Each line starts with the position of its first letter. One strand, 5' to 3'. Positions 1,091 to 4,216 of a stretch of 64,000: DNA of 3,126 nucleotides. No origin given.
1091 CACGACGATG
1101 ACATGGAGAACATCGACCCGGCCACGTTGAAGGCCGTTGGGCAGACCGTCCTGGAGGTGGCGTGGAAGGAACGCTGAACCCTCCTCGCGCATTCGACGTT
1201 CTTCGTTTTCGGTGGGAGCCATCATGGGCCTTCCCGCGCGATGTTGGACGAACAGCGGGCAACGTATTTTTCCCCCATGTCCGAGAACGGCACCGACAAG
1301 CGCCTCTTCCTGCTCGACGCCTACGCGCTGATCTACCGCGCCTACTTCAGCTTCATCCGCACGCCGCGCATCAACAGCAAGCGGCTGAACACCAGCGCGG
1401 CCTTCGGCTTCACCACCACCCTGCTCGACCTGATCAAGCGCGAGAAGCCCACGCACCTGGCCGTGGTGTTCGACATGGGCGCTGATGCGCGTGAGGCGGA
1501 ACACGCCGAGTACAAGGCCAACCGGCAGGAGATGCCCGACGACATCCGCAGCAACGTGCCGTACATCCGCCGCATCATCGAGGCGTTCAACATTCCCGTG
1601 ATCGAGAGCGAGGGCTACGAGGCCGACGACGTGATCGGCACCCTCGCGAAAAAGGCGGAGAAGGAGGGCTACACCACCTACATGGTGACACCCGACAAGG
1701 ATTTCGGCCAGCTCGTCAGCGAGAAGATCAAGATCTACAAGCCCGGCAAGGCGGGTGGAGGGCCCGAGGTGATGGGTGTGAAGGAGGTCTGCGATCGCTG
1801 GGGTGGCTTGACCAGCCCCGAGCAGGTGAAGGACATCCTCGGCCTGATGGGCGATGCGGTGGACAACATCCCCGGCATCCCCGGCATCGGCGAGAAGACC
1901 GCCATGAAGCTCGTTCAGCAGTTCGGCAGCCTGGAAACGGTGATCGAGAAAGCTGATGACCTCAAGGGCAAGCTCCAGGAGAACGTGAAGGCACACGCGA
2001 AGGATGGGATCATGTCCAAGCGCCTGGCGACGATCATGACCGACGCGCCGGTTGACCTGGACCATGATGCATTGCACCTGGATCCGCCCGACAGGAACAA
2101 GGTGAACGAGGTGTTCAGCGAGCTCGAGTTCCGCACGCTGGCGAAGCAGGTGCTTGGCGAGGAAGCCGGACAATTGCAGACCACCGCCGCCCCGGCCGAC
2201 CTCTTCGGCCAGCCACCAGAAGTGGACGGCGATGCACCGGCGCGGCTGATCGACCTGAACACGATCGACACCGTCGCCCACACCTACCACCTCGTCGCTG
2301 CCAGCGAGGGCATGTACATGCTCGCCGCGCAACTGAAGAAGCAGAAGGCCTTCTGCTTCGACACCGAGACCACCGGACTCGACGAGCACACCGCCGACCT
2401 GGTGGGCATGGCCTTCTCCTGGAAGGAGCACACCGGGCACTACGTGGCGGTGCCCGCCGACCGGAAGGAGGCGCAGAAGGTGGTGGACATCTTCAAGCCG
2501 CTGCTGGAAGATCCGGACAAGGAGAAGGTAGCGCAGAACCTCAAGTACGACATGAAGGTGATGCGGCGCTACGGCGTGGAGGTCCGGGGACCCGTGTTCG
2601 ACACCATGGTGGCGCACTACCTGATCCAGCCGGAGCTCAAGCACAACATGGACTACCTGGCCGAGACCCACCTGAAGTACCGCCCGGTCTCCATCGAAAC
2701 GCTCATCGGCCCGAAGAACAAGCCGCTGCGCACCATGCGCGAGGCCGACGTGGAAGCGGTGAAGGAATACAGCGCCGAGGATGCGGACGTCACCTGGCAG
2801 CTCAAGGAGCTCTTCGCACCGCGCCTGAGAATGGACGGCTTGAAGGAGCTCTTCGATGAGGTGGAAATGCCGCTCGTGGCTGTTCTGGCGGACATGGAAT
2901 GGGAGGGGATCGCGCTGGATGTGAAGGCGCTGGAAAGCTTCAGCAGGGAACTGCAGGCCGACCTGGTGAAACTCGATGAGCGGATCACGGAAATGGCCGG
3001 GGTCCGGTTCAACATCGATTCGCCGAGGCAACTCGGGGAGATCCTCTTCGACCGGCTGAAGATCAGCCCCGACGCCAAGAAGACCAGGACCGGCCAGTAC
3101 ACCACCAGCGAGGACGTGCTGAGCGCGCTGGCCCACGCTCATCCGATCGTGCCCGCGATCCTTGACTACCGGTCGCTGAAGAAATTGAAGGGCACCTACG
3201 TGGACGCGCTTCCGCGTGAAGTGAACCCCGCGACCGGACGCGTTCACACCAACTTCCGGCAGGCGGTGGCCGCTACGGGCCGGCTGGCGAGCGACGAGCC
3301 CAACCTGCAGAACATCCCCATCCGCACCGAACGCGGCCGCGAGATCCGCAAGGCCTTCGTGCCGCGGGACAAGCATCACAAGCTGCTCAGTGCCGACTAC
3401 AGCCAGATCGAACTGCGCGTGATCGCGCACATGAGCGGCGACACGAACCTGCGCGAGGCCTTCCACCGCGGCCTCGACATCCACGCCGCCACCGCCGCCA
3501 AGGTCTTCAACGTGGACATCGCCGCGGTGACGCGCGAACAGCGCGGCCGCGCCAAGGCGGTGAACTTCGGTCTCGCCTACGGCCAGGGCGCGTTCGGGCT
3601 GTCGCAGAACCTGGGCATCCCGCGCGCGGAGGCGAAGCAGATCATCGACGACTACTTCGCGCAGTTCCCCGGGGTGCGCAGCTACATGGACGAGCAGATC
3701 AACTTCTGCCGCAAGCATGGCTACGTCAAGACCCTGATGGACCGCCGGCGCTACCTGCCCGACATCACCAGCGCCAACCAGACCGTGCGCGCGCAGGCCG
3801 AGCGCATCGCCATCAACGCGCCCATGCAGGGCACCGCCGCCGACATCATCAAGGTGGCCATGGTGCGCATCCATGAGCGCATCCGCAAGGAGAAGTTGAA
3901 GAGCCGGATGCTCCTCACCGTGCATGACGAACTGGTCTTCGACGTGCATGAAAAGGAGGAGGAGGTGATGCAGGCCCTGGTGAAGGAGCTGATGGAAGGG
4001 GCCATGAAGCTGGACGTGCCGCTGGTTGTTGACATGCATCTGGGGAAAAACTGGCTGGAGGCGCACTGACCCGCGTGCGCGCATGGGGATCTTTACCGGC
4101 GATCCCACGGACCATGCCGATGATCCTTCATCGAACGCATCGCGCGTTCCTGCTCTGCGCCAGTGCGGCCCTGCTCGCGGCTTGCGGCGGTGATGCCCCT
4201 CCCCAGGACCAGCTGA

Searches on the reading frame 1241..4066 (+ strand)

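Call 15: search_protein_families(library=pfam, proteins=[window:1241-4066:+], max_evalue=0.01)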
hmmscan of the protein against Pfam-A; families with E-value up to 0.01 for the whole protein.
window:1241-4066:+ (942 aa): 8 families
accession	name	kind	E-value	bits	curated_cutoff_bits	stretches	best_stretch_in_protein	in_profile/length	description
PF00476.26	DNA_pol_A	-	9.1e-165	548.6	34.3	1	562-940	2-381/381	DNA polymerase family A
PF02739.22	5_3_exonuc_N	-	1.4e-52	178.2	34.3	1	21-188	1-164/164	5'-3' exonuclease, N-terminal resolvase-like domain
PF01367.25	5_3_exonuc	-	1.4e-32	112.5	40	1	192-285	2-96/97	5'-3' exonuclease, C-terminal SAM fold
PF01612.26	DNA_pol_A_exo1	-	3.7e-29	102.2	23.6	1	349-529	1-172/173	3'-5' exonuclease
PF22619.2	DNA_polI_exo1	-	7.5e-11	42.4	27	1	376-477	4-100/140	DNA polymerase I, ribonuclease H-like domain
PF14520.12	HHH_5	-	0.00087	20.2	27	1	212-237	6-32/57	Helix-hairpin-helix domain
PF13482.12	RNase_H_2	-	0.0016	18.9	22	1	372-454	2-91/165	RNase_H superfamily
PF12826.13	HHH_2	-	0.0025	18.4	27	1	212-236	7-31/64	Helix-hairpin-helix motif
